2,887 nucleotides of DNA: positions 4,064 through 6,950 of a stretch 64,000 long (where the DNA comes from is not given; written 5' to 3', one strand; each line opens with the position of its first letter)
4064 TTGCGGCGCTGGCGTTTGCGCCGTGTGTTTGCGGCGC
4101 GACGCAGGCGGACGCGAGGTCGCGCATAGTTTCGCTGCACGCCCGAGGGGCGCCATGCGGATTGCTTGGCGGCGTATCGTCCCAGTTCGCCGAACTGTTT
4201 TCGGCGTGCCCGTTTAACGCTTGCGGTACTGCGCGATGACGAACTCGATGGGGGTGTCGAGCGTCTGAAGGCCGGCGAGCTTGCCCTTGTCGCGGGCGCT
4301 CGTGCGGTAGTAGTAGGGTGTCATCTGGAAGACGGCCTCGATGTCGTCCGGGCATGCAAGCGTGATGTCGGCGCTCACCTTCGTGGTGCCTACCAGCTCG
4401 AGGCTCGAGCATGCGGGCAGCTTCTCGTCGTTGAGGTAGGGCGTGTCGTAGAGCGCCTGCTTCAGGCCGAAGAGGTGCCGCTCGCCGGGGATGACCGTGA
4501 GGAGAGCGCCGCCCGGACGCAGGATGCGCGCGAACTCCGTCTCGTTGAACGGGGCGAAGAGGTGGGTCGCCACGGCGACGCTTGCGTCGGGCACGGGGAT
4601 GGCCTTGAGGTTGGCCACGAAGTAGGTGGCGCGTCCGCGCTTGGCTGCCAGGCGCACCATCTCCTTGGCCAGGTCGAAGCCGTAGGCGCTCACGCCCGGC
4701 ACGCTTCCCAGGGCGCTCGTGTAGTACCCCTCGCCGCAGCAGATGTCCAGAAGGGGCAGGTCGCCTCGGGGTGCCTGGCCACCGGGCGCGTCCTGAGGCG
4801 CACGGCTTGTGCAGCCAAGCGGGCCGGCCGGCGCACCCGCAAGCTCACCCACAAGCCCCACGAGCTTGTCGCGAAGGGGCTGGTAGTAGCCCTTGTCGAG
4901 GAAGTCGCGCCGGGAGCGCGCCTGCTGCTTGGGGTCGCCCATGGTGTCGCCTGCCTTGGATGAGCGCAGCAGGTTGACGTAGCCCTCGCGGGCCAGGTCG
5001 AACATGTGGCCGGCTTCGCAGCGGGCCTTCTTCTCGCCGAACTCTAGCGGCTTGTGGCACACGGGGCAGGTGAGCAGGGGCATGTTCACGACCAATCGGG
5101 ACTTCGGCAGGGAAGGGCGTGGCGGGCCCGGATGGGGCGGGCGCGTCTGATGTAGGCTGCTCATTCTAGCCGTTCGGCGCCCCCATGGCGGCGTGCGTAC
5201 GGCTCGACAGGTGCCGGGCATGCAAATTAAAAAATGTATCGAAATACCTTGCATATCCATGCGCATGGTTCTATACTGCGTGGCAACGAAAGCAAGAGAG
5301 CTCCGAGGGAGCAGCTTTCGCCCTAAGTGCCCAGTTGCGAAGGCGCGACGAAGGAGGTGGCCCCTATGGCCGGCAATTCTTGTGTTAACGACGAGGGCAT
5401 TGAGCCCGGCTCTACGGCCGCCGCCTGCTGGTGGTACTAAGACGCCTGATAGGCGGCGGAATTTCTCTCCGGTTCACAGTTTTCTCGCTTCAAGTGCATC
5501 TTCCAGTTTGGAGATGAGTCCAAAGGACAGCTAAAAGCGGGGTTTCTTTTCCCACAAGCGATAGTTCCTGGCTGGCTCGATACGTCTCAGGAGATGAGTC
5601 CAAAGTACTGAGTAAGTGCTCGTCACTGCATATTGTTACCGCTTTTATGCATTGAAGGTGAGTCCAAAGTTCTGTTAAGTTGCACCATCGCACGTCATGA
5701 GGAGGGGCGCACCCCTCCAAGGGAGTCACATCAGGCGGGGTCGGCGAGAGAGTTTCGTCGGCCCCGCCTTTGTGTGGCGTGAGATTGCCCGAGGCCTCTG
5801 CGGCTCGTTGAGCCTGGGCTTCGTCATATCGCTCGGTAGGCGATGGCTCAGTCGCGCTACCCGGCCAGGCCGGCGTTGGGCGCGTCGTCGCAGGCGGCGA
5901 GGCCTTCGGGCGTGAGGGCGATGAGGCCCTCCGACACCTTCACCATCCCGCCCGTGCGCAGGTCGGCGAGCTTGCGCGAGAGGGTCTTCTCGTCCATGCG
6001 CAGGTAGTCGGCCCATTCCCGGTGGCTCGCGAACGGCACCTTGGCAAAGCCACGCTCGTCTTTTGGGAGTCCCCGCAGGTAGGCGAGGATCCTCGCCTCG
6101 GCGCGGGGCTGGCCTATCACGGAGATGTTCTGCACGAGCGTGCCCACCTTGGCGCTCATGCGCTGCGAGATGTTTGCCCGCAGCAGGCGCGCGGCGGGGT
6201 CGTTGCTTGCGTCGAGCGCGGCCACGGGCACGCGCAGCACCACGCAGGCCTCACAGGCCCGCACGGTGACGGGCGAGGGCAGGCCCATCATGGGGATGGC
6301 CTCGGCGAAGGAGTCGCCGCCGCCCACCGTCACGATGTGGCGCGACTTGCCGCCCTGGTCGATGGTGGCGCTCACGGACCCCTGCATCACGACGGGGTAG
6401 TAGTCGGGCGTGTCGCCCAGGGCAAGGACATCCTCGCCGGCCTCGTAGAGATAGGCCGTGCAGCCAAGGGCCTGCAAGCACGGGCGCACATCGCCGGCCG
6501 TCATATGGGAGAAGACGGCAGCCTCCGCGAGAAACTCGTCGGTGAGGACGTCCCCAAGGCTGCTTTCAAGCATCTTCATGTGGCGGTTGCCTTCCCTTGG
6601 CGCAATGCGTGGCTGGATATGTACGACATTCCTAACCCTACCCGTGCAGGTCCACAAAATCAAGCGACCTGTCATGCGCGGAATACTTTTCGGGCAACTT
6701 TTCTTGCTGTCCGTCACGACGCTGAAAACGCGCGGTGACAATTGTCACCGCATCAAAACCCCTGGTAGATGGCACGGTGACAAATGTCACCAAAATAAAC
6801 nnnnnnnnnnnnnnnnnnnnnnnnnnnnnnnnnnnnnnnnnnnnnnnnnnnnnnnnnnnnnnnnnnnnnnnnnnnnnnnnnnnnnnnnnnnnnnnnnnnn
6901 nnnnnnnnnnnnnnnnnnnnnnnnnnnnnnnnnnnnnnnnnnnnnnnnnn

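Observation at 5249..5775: Orphan ~0.5 kb transcription unit: Trp-Trp sORF in an attenuator-like hairpin plus three copies of a start-codon-containing 12-mer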

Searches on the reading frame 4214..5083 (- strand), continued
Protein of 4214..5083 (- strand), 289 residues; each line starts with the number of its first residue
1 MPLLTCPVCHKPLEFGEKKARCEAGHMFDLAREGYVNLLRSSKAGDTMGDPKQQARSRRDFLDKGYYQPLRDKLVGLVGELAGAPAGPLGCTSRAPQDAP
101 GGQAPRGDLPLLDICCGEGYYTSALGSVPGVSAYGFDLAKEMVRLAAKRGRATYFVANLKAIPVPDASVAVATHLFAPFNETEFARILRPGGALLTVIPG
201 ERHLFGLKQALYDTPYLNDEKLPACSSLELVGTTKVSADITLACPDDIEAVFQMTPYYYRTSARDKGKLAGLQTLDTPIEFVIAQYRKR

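Call 31: find_encoding_contigs(protein=P0006, flank=2000, max_places=3)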
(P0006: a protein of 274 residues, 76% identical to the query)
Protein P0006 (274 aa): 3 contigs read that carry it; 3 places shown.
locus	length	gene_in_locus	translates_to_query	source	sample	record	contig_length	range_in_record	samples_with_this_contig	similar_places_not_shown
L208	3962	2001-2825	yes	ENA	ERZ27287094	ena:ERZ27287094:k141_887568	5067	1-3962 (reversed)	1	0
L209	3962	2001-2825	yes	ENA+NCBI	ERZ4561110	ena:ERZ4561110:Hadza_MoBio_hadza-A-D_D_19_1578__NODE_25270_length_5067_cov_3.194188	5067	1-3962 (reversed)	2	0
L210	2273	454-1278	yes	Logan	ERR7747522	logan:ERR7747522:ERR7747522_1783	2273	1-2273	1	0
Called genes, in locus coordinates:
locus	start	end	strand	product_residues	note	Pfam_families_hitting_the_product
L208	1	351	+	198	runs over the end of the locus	PF13237:Fer4_10 (weak), PF12800:Fer4_4 (faint), PF13247:Fer4_11, PF12838:Fer4_7 (weak), PF13187:Fer4_9 (weak), PF12797:Fer4_2 (weak), PF00037:Fer4, PF12837:Fer4_6 (weak)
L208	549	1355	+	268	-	PF02613:Nitrate_red_del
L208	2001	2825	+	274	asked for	PF21302:Zn_ribbon_RlmA, PF13847:Methyltransf_31 (faint), PF08241:Methyltransf_11, PF13649:Methyltransf_25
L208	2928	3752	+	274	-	PF02633:Creatininase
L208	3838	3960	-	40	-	?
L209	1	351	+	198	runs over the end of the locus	PF13237:Fer4_10 (weak), PF12800:Fer4_4 (faint), PF13247:Fer4_11, PF12838:Fer4_7 (weak), PF13187:Fer4_9 (weak), PF12797:Fer4_2 (weak), PF00037:Fer4, PF12837:Fer4_6 (weak)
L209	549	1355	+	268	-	PF02613:Nitrate_red_del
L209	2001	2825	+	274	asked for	PF21302:Zn_ribbon_RlmA, PF13847:Methyltransf_31 (faint), PF08241:Methyltransf_11, PF13649:Methyltransf_25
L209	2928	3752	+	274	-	PF02633:Creatininase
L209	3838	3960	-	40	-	?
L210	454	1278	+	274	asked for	PF21302:Zn_ribbon_RlmA, PF13847:Methyltransf_31 (faint), PF08241:Methyltransf_11, PF13649:Methyltransf_25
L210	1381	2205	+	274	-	PF02633:Creatininase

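Call 32: find_encoding_contigs(protein=P0009, flank=2000, max_places=3)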
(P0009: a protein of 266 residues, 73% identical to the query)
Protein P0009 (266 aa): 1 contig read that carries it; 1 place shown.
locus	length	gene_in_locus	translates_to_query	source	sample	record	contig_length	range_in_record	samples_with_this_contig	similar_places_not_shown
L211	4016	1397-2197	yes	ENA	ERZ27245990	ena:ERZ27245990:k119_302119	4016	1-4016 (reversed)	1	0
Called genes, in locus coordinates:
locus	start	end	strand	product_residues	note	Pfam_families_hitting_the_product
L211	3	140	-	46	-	?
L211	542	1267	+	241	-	PF00027:cNMP_binding, PF13545:HTH_Crp_2 (weak)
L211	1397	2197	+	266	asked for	PF21302:Zn_ribbon_RlmA, PF01209:Ubie_methyltran (weak), PF13489:Methyltransf_23, PF13847:Methyltransf_31 (weak), PF08241:Methyltransf_11, PF13649:Methyltransf_25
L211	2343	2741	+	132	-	PF00293:NUDIX, PF14815:NUDIX_4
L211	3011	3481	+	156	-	PF01909:NTP_transf_2, PF18765:Polbeta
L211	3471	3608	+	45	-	-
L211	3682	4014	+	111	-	?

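Call 33: find_encoding_contigs(protein=P0013, flank=2000, max_places=3)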
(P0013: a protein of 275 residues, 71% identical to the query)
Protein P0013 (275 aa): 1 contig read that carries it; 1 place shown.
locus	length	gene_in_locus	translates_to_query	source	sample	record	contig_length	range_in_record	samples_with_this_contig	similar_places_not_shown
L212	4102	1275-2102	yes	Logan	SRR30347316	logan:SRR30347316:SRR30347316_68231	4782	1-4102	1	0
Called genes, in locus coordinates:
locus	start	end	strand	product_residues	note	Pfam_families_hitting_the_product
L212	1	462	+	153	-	?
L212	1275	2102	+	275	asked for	PF21302:Zn_ribbon_RlmA, PF13489:Methyltransf_23 (faint), PF08241:Methyltransf_11, PF13649:Methyltransf_25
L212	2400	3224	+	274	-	PF02633:Creatininase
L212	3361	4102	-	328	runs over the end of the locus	-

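Call 34: find_encoding_contigs(protein=P0017, flank=2000, max_places=3)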
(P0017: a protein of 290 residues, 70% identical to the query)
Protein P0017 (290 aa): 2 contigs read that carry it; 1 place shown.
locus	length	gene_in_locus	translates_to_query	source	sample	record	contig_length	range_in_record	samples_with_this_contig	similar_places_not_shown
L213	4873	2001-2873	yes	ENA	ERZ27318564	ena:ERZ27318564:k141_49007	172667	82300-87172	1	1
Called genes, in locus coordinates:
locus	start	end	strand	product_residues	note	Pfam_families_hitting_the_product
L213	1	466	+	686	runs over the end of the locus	PF00890:FAD_binding_2, PF01266:DAO (faint), PF07992:Pyr_redox_2 (faint)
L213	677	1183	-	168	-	-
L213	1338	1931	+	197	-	PF00440:TetR_N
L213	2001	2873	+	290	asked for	PF21302:Zn_ribbon_RlmA, PF13489:Methyltransf_23 (weak), PF01209:Ubie_methyltran (faint), PF13847:Methyltransf_31 (weak), PF08241:Methyltransf_11, PF13649:Methyltransf_25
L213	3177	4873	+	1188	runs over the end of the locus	PF01855:POR_N, PF17147:PFOR_II, PF01558:POR, PF10371:EKR, PF00037:Fer4 (faint), PF12838:Fer4_7, PF13183:Fer4_8 (faint), PF02775:TPP_enzyme_C, +2 more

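Call 68: find_encoding_contigs(protein=P0005, flank=2000, max_places=3)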
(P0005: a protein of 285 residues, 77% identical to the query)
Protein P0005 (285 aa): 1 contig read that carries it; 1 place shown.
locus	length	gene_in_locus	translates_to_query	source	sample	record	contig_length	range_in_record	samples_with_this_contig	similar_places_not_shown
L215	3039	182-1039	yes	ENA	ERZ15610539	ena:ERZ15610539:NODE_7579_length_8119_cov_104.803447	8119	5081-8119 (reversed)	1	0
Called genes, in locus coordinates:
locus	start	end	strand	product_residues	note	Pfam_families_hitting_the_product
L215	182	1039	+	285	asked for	PF21302:Zn_ribbon_RlmA, PF13649:Methyltransf_25, PF08241:Methyltransf_11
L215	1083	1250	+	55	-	-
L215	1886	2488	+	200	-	PF13635:DUF4143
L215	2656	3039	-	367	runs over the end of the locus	PF12146:Hydrolase_4, PF00561:Abhydrolase_1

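Call 69: find_encoding_contigs(protein=P0002, flank=2000, max_places=3)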
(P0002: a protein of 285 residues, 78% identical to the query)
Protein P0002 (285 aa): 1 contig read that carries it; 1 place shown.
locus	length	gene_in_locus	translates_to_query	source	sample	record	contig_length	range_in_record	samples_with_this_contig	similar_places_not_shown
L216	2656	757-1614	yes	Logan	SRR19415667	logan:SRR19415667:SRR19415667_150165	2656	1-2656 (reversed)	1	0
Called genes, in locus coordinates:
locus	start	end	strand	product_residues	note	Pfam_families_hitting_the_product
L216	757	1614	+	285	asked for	PF21302:Zn_ribbon_RlmA, PF13649:Methyltransf_25, PF08241:Methyltransf_11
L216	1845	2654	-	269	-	?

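Call 70: find_encoding_contigs(protein=P0012, flank=2000, max_places=3)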
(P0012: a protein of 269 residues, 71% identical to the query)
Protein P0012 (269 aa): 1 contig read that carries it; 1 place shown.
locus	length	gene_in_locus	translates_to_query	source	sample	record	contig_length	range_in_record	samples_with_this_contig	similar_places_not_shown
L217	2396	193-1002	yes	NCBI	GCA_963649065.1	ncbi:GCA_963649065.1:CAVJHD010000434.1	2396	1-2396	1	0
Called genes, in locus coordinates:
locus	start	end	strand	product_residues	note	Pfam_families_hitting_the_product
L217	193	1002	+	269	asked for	PF21302:Zn_ribbon_RlmA, PF08241:Methyltransf_11, PF13649:Methyltransf_25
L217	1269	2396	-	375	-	?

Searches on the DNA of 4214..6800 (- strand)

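Call 2: search_rna_families(source=window, start=4500, end=6800, threshold=evalue, max_evalue=10, show_alignments=3)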
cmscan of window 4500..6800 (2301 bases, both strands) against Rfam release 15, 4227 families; matches with E-value up to 10: 5.
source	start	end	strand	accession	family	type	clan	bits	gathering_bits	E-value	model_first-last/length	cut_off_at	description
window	5722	5773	+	RF02239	asX6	Gene; sRNA;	-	20.9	50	1.3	1-93/93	no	Xanthomonas sRNA asX6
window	5726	5775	+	RF03954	mir-8993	Gene; miRNA;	-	18.7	99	2.6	1-95/95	no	mir-8993 microRNA precursor family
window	6266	6349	+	RF03536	Flavi_TBFV_xrRNA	Cis-reg;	-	17.2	46.5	2.4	1-89/89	no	Tick-borne Flavivirus exoribonuclease-resistant RNA element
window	4921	4973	+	RF03131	L25-Gammaproteobacteria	Cis-reg; leader;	-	16.3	34.1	5.4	1-26/26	no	L25-Gammaproteobacteria ribosomal protein leader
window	5699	5777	+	RF02566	Ms1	Gene; sRNA;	-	10.5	162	9.8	1-304/304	no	Mycobacterium smegmatis small RNA 1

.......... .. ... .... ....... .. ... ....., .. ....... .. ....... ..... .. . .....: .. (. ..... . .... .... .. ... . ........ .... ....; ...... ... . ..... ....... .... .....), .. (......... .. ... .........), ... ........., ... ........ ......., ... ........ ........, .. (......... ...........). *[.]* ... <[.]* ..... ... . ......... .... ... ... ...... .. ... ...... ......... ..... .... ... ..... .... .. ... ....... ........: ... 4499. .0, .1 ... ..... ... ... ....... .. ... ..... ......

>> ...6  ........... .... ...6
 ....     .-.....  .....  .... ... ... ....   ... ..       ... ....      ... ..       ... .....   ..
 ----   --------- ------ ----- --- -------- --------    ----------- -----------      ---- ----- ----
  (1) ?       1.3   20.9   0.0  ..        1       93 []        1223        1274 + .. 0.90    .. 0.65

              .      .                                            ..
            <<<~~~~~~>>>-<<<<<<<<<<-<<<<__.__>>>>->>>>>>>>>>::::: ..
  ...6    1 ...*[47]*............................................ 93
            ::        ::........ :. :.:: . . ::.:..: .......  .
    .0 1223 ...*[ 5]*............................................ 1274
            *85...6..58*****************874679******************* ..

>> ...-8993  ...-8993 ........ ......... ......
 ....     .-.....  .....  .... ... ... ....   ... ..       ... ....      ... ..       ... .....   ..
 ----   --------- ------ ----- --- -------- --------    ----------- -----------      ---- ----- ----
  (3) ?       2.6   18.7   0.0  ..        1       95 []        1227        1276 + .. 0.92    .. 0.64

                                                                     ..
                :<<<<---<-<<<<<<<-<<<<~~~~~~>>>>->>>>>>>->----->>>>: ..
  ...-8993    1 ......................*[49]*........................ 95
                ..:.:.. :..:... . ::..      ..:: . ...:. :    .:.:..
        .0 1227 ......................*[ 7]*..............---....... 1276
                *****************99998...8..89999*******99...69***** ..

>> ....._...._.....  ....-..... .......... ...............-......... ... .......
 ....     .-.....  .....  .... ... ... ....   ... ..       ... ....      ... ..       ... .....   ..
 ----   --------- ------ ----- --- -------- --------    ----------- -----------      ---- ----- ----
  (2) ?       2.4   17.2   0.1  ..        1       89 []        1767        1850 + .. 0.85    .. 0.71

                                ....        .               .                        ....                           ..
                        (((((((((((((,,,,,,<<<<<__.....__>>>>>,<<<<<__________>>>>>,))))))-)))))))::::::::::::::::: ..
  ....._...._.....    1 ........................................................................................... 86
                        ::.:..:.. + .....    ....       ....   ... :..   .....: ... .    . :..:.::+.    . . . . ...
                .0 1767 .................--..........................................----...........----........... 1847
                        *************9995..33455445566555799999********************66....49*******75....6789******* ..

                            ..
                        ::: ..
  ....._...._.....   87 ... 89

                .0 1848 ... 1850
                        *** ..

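Call 57: search_rna_families(source=L204, start=1560, end=2430, threshold=evalue, max_evalue=10)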
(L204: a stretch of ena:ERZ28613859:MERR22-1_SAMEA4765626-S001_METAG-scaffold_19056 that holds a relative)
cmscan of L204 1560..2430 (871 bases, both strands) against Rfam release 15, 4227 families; matches with E-value up to 10: 8.
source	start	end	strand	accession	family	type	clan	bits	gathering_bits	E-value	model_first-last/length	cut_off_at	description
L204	1828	1899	-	RF02477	GlsR9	Gene; snRNA; snoRNA; CD-box;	-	20.6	95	0.069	1-79/79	no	Small nucleolar RNA GlsR9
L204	1560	1616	+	RF01698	Chloroflexi-1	Gene; sRNA;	-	18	80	0.79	23-84/84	5'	Chloroflexi-1 RNA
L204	2173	2210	+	RF01101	TLS-PK6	Cis-reg;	-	18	44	0.93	1-40/40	no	Pseudoknot of tRNA-like structure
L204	2000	2064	-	RF03325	mir-4872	Gene; miRNA;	-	16.9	58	2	1-76/76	no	mir-4872 microRNA precursor family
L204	1615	1649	-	RF02346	ar35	Gene; sRNA;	-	16.8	45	1.2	106-141/144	no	Alphaproteobacterial sRNA ar35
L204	2333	2411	+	RF00519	suhB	Gene; sRNA;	CL00108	16.7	41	1.1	1-77/77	no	Makes More Granules Regulator RNA (mmgR)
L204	1615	1649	+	RF02346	ar35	Gene; sRNA;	-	13.3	45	7.9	106-141/144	no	Alphaproteobacterial sRNA ar35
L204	2333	2358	-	RF02035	IMES-2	Gene;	-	10.9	54.7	5.5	36-61/141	no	IMES-2 RNA motif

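Call 58: search_rna_families(source=L212, start=440, end=1020, threshold=evalue, max_evalue=10)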
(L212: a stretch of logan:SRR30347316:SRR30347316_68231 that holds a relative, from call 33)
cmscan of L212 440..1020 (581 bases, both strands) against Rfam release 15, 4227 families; matches with E-value up to 10: 5.
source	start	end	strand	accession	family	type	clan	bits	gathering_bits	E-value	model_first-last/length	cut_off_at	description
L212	471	619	-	RF02346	ar35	Gene; sRNA;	-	19.2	45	0.23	1-144/144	no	Alphaproteobacterial sRNA ar35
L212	475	508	-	RF03560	mir-3926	Gene; miRNA;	-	17.6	82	2.2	14-50/63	no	mir-3926 microRNA precursor family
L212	468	501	-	RF00988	mir-657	Gene; miRNA;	-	14.5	69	9.4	1-86/86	no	mir-657 microRNA precursor family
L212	908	943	-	RF02940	COG3860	Cis-reg;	-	11.7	42.5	5.5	1-54/54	no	COG3860 RNA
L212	769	821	+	RF01149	sR10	Gene; snRNA; snoRNA; CD-box;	-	11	45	3.9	1-54/54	no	Small nucleolar RNA sR10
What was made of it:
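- Closest known: Dual-function small RNAs. Different: There is no sequence or structural homology (Rfam negative, calls 2, 57, 58).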

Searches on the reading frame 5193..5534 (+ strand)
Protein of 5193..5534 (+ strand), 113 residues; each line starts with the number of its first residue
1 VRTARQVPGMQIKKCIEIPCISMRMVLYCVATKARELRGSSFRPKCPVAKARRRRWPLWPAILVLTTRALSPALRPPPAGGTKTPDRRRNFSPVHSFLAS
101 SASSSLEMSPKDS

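Call 9: search_protein_families(library=pfam, proteins=[window:5193-5534:+], max_evalue=0.01)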
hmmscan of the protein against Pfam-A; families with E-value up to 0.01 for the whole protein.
window:5193-5534:+ (113 aa): 0 families

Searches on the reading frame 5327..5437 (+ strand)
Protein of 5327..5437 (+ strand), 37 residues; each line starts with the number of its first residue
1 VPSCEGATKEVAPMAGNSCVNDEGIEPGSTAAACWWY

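Call 51: search_protein_representatives(protein=window:5327-5437:+)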
Query: 37 residues. Proteins with E-value up to 0.001 (for the whole library): 1; up to 1e-10: 1; up to 1e-30: 0. The best 1 are listed.
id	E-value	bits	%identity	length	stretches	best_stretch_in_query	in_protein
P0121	8.8e-18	78.1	97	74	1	1-37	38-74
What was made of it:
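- On Known peptide families (RiPP precursors and others): An exhaustive phmmer search of 1.84 billion representatives finds only the same species' over-extended gene call (call 51).
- Tried and rejected: An exhaustive phmmer search with the 37-aa extended ORF found only the same species (call 51).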

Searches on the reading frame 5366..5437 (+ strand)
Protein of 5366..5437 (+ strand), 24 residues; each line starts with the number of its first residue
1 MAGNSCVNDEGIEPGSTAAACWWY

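Call 43: search_protein_families(library=ncbifam, proteins=[window:5366-5437:+], max_evalue=10)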
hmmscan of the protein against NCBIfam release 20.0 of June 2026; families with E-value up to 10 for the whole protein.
seq(24 aa): 0 families

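Call 44: search_protein_families(library=pfam, proteins=[window:5366-5437:+], max_evalue=10)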
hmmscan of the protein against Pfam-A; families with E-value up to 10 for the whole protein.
seq(24 aa): 0 families
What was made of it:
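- The peptide has no homologue outside the clade (calls 43, 44, 51), so its function is unknown.
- Tried and rejected: Pfam and NCBIfam gave nothing for the peptide (calls 43, 44).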
